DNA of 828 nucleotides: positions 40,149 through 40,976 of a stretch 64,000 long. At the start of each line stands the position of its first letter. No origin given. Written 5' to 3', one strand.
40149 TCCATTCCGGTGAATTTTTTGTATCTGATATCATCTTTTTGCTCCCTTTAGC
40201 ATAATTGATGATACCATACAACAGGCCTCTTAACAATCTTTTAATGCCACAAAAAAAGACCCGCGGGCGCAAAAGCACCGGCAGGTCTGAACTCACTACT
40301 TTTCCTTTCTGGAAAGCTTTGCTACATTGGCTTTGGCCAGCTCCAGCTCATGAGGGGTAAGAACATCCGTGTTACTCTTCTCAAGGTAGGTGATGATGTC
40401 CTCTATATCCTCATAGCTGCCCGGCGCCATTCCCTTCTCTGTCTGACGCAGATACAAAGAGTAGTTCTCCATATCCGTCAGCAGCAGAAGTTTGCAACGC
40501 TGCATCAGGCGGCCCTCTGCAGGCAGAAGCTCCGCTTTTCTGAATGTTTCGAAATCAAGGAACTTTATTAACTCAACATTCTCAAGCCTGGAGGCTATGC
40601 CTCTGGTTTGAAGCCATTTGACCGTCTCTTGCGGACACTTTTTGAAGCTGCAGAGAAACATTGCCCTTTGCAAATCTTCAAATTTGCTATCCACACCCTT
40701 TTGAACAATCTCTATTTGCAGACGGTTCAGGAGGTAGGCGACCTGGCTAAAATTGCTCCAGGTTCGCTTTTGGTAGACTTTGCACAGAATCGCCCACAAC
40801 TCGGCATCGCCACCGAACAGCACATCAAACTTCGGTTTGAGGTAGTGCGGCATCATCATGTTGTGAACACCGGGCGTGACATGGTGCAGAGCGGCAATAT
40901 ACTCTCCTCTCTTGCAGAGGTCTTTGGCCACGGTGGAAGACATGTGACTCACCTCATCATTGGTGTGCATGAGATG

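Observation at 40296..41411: CoaD-like nucleotidyltransferase fused to an unknown ~190-aa domain, with foreign composition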

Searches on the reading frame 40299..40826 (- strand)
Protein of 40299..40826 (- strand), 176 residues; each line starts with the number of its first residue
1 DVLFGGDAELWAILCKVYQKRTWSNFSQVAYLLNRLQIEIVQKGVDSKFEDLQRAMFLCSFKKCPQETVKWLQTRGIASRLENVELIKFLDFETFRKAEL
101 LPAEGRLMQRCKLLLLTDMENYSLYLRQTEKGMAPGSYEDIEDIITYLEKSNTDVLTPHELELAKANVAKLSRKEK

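Call 31: search_solved_structures(query=A2, max_evalue=10, show_alignments=3)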
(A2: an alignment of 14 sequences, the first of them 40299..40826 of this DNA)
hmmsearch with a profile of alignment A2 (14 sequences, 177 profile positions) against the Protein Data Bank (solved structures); distinct sequences matched with E-value up to 10: 1.
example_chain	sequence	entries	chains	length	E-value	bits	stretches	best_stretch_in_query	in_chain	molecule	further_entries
6z1p_AV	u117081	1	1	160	1.4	12.1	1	53-108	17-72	Iron-binding zinc finger CDGSH type protein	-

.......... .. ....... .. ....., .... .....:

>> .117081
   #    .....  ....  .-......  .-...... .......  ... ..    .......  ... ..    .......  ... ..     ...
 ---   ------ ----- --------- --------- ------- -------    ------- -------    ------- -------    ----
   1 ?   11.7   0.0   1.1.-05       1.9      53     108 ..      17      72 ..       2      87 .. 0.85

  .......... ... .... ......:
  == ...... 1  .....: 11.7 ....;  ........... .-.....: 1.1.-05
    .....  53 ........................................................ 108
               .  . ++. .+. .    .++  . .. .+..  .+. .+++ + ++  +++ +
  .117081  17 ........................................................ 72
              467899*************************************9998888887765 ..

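Call 32: search_protein_families(library=pfam, alignment_id=A2, max_evalue=10)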
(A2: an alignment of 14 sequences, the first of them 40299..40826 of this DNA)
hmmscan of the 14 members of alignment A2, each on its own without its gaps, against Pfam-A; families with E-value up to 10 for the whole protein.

A. member 1, window:40299-40826:- (176 aa): 0 families

B. families by the number of members that match (of 14 scanned): 11 families
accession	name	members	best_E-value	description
PF17117.11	DUF5104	1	0.0034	Domain of unknown function (DUF5104)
PF20056.4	DUF6455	1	0.022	Family of unknown function (DUF6455)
PF03530.19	SK_channel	1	0.047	Calcium-activated SK potassium channel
PF06303.17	MatP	1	0.051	MatP N-terminal domain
PF05337.16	CSF-1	1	0.056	Macrophage colony stimulating factor-1 (CSF-1)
PF22161.1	Mre11_C_bact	1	0.066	Mre11 C-terminal domain, bacteria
PF25062.1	ARM_TT21_N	1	0.087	Tetratricopeptide repeat protein 21 N-terminal ARM repeat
PF03162.18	Y_phosphatase2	1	0.095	Tyrosine phosphatase family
PF16279.10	DUF4927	1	0.11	Domain of unknown function (DUF4927)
PF23877.1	DUF7231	1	0.19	Family of unknown function (DUF7231)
PF21452.2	Cmr1_like_C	1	0.19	Cmr1-like, C-terminal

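Call 39: predict_structure(alignment_id=A2)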
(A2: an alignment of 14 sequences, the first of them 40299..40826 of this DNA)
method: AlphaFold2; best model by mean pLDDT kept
length: 176 residues; sequences in the alignment: 14
mean_pLDDT: 83.3   pTM: 0.82
mean pLDDT of the five models: 83.3, 82.4, 82.0, 80.1, 79.4
residues with pLDDT >= 90: 41; 70-90: 114; 50-70: 19; < 50: 2
segments of 3 or more residues with pLDDT < 50: none
pLDDT, mean of each block of 10 residues (from residue 1): 82 81 68 91 76 87 85 75 78 81 89 92 80 82 90 87 95 76
secondary structure, 60 per line:
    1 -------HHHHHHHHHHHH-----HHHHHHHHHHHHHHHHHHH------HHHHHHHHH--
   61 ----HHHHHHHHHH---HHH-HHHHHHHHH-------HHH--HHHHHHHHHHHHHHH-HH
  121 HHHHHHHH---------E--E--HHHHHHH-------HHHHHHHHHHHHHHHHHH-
elements in order: H8-19 H25-43 H50-58 H65-74 H82-90 H103-117 H119-128 H144-150 H158-175

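Call 41: fold_search(model_id=the predicted structure, library=pdb)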
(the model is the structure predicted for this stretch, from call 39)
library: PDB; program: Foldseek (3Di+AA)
matches with E <= 10: 107; with E <= 0.001: 0
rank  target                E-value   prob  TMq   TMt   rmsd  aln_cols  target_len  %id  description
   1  2pjq_D                1.2e-01  0.96  0.45  0.41   7.7       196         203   15  Crystal structure of Q88U62_LACPL from Lactobacillus plantarum. Northeast Structural Genomics target LpR71 (released 2007-05-01)
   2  2pjq_C                1.5e-01  0.95  0.46  0.40   7.7       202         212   15  Crystal structure of Q88U62_LACPL from Lactobacillus plantarum. Northeast Structural Genomics target LpR71 (released 2007-05-01)
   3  3b57                  1.5e-01  0.87  0.40  0.39   8.1       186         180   13  Crystal structure of the Lin1889 protein (Q92AN1) from Listeria innocua. Northeast Structural Consortium target LkR65 (released 2007-11-06)
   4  2pq7                  3.3e-01  0.94  0.47  0.47   6.6       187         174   11  Crystal structure of predicted HD superfamily hydrolase (104161995) from uncultured Thermotogales bacterium at 1.45 A re (released 2007-05-15)
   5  6z3o_BBB              4.4e-01  0.82  0.44  0.44   7.0       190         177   10  The E74Q mutant of Small Alarmone Hydrolase SAH from Pseudomonas aeruginosa PAO1 (released 2021-01-27)
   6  7qod_B                4.8e-01  0.77  0.45  0.44   7.1       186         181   12  Native structure of a small alarmone hydrolase (RelH) from Corynebacterium glutamicum (released 2022-07-13)
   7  2qgs_B                5.3e-01  0.82  0.46  0.42   8.2       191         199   12  Crystal structure of SE1688 protein from Staphylococcus epidermidis. Northeast Structural Genomics Consortium target S (released 2007-07-17)
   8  1xx7_D                6.4e-01  0.66  0.41  0.44   7.3       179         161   16  Conserved hypothetical protein from Pyrococcus furiosus Pfu-403030-001 (released 2004-12-28)
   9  3wfp_E                8.6e-01  0.25  0.29  0.16  11.6       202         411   10  tRNA processing enzyme (apo form 2) (released 2014-01-01)
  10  3wfo_A                8.6e-01  0.25  0.30  0.16  11.6       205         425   13  tRNA processing enzyme (apo form 1) (released 2014-01-01)
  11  7qoc_A                1.1e+00  0.60  0.43  0.40   6.1       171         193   13  Se-Met derivative structure of a small alarmone hydrolase (RelH) from Corynebacterium glutamicum (released 2022-07-13)
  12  3wfp_C                1.1e+00  0.21  0.29  0.16  11.6       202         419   10  tRNA processing enzyme (apo form 2) (released 2014-01-01)
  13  3wfr_E                1.1e+00  0.18  0.28  0.16  10.8       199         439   10  tRNA processing enzyme complex 2 (released 2014-01-01)
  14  3ld6_B                1.1e+00  0.07  0.16  0.09  17.0       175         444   17  Crystal structure of human lanosterol 14alpha-demethylase (CYP51) in complex with ketoconazole (released 2010-02-02)
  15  7qoc_B                1.2e+00  0.60  0.43  0.41   6.0       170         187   14  Se-Met derivative structure of a small alarmone hydrolase (RelH) from Corynebacterium glutamicum (released 2022-07-13)
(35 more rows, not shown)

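Call 42: search_protein_representatives(alignment_id=A2)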
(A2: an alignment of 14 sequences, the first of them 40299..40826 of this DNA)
Query: 14 sequences, 177 profile positions. Proteins with E-value up to 0.001 (for the whole library): 30; up to 1e-10: 4; up to 1e-30: 1. The best 30 are listed.
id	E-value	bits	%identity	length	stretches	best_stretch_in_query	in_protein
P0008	2.9e-68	245.7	-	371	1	1-176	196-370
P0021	3.5e-13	66.2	-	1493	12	50-76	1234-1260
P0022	1.6e-12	64.1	-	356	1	8-148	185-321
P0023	8.5e-11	58.5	-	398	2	9-158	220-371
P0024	2.0e-09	54.0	-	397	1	7-147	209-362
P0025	3.7e-09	53.1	-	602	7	44-110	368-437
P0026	1.1e-08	51.6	-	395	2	10-163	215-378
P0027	1.1e-08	51.6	-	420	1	10-175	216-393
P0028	5.2e-08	49.4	-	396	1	9-157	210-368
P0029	9.7e-08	48.5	-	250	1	12-134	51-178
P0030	4.0e-06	43.2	-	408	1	10-167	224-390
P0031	4.4e-06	43.1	-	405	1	8-132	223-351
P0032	5.0e-06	42.9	-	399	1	10-158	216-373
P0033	6.5e-06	42.6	-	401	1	6-131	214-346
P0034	7.6e-06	42.3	-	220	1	9-157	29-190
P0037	3.5e-05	40.2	-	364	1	12-140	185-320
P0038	4.8e-05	39.7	-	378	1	8-168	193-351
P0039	6.3e-05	39.3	-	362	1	11-151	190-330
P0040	6.6e-05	39.3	-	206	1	15-167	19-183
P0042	7.2e-05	39.2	-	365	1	10-169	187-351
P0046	3.1e-04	37.1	-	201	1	8-147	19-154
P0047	5.4e-04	36.3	-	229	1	8-140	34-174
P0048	6.8e-04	36.0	-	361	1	9-169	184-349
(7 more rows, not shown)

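Call 43: search_protein_families(library=pfam, proteins=[P0022, P0023, P0024, P0026, P0027, P0029, P0034, P0040, P0038, P0046], max_evalue=0.01)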
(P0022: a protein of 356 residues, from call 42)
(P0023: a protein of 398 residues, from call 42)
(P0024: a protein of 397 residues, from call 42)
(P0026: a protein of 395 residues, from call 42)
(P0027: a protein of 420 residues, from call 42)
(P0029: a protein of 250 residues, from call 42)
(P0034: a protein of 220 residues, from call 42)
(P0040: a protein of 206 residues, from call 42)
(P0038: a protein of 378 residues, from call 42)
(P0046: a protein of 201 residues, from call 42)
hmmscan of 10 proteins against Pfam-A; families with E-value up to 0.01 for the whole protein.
P0022 (356 aa): 2 families
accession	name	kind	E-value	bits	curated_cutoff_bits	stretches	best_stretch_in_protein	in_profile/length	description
PF01467.32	CTP_transf_like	-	3.1e-16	60.2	21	1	6-147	1-131/133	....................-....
PF18475.7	PIN7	-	0.0071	17.4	34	0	24-94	16-84/103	PIN domain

P0023 (398 aa): 1 family
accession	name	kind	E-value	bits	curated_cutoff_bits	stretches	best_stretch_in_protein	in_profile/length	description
PF01467.32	CTP_transf_like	-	7.6e-12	46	21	1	6-106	1-74/133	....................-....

P0024 (397 aa): 2 families
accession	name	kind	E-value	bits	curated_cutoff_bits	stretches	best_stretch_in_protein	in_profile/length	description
PF01467.32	CTP_transf_like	-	1.3e-15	58.3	21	1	6-140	1-108/133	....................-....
PF08218.17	Citrate_ly_lig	-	0.0002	21.5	20.9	1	12-67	9-62/182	Citrate lyase ligase C-terminal domain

P0026 (395 aa): 2 families
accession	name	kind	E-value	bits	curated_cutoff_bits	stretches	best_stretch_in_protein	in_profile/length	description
PF01467.32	CTP_transf_like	-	1.5e-12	48.3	21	1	6-141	1-110/133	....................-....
PF08218.17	Citrate_ly_lig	-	1.1e-05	25.6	20.9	1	12-182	9-174/182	Citrate lyase ligase C-terminal domain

P0027 (420 aa): 1 family
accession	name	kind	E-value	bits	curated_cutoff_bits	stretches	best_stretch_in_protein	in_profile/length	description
PF01467.32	CTP_transf_like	-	1.2e-11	45.4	21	1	6-166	1-130/133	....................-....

P0029 (250 aa): 0 families

P0034 (220 aa): 0 families

P0040 (206 aa): 1 family
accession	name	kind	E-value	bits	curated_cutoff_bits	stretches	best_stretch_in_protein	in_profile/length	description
PF01966.28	HD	-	7.5e-05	23.4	22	1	32-104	2-83/116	HD domain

P0038 (378 aa): 2 families
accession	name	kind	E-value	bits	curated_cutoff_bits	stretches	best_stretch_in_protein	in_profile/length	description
PF01467.32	CTP_transf_like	-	1.9e-11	44.7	21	1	5-146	1-132/133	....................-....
PF08218.17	Citrate_ly_lig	-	0.0015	18.7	20.9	1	11-65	9-61/182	Citrate lyase ligase C-terminal domain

P0046 (201 aa): 0 families

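Call 46: find_homologous_proteins(query=P0026)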
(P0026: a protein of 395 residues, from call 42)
Query P0026 (395 aa): 98 proteins with E <= 0.001 among 3796 candidates.
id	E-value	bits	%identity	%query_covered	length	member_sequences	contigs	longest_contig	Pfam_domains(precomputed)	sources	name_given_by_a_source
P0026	3.0e-263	890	100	100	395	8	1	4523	PF08218.18,PF01467.33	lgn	-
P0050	1.3e-197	674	76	100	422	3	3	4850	PF01467.33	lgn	-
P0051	1.1e-191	655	75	100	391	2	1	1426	PF01467.33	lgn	-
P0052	5.9e-174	596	68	100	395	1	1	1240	PF01467.33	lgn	-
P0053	2.6e-130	453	57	99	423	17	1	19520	PF01467.33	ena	-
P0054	9.3e-102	359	48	100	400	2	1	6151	PF01467.33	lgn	-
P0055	2.6e-100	354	48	100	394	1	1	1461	PF01467.33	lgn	-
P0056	7.4e-99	349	47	100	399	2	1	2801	PF01467.33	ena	-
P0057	1.3e-95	339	43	100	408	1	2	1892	PF01467.33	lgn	-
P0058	5.9e-95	336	46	100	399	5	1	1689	PF01467.33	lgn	-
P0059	8.2e-95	336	46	100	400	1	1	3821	PF01467.33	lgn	-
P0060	4.1e-94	334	45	100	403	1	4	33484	PF08218.18,PF01467.33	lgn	-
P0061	6.7e-94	333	46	100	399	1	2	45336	PF08218.18,PF01467.33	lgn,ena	-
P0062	1.4e-93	332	46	100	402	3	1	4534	PF08218.18,PF01467.33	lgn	-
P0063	3.1e-93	331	45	100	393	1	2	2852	PF01467.33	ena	-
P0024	3.9e-85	304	42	100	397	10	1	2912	PF01467.33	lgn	-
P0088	6.8e-82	293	42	100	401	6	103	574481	PF01467.33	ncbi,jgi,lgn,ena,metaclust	metaclust:\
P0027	1.4e-80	289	41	100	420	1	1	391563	PF01467.33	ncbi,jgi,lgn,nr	ncbi:MAG: adenylyltransferase/cytidyltransferase family protein [Lactobacillaceae bacterium]|jgi:pan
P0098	1.0e-76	276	40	100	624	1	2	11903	PF01121.27,PF01467.33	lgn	-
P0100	3.0e-76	275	40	100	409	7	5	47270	PF01467.33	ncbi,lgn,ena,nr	ncbi:MAG: adenylyltransferase/cytidyltransferase family protein [Alphaproteobacteria bacterium]|nr:a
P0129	6.9e-21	93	29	98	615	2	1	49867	PF01121.27,PF01467.33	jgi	jgi:dephospho-CoA kinase/pantetheine-phosphate adenylyltransferase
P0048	1.5e-12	65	28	99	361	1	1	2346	-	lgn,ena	-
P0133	2.9e-9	54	32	45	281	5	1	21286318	-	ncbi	ncbi:uncharacterized protein LOC144860766 [Branchiostoma floridae x Branchiostoma japonicum]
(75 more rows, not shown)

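Call 47: find_encoding_contigs(protein=P0100, flank=10000, max_places=3)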
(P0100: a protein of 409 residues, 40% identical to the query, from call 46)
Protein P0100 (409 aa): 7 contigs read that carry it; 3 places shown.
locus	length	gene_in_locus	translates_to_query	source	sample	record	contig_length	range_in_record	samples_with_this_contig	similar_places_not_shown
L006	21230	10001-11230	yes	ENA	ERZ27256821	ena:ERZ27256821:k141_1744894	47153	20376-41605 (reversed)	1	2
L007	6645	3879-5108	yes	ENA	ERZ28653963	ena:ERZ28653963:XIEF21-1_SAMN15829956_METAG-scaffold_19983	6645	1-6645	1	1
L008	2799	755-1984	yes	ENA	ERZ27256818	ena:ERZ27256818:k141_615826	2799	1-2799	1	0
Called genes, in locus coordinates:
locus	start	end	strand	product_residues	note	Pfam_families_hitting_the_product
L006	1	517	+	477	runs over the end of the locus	PF00239:Resolvase, PF07508:Recombinase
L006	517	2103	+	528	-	PF00239:Resolvase, PF07508:Recombinase, PF13408:Zn_ribbon_recom (weak)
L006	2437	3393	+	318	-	PF02698:DUF218 (weak)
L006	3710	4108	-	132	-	-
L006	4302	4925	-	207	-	-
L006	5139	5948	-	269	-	-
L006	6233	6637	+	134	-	-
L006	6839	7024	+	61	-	-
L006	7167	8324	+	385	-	PF00817:IMS, PF11799:IMS_C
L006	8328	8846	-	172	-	PF00293:NUDIX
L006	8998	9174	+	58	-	-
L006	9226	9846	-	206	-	PF01427:Peptidase_M15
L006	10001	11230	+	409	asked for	PF01467:CTP_transf_like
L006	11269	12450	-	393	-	PF00291:PALP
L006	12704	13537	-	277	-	PF00669:Flagellin_N, PF00700:Flagellin_C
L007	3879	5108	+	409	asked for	PF01467:CTP_transf_like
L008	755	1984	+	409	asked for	PF01467:CTP_transf_like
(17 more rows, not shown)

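Call 48: find_encoding_contigs(protein=P0088, flank=10000, max_places=3)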
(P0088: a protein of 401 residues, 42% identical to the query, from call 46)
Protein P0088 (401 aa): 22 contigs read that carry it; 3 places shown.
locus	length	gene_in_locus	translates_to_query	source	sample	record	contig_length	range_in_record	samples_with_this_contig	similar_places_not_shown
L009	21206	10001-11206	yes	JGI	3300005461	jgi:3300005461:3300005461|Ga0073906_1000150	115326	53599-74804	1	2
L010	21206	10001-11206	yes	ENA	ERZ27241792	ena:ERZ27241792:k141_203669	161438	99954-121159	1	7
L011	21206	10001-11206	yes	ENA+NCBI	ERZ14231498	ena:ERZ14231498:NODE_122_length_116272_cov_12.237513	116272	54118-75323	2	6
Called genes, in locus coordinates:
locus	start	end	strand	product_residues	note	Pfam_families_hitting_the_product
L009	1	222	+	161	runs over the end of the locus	PF00565:SNase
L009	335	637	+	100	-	PF00829:Ribosomal_L21p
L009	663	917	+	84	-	PF01016:Ribosomal_L27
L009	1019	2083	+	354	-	PF01018:GTP1_OBG, PF01926:MMR_HSR1, PF02421:FeoB_N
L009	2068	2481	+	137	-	PF02410:RsfS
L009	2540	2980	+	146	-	PF02590:SPOUT_MTase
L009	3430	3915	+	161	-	PF00691:OmpA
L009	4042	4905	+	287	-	PF07719:TPR_2 (faint), PF13428:TPR_14 (faint), PF13525:YfiO (weak), PF13174:TPR_6 (faint), PF13432:TPR_16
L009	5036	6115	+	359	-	PF01171:ATP_bind_3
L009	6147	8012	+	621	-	PF06480:FtsH_ext, PF00004:AAA, PF07728:AAA_5 (weak), PF17862:AAA_lid_3, PF01434:Peptidase_M41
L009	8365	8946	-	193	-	PF00132:Hexapep (weak)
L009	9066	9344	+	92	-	PF11154:DUF2934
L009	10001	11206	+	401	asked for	PF01467:CTP_transf_like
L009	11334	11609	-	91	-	-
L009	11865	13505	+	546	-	-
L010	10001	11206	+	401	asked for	PF01467:CTP_transf_like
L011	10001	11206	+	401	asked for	PF01467:CTP_transf_like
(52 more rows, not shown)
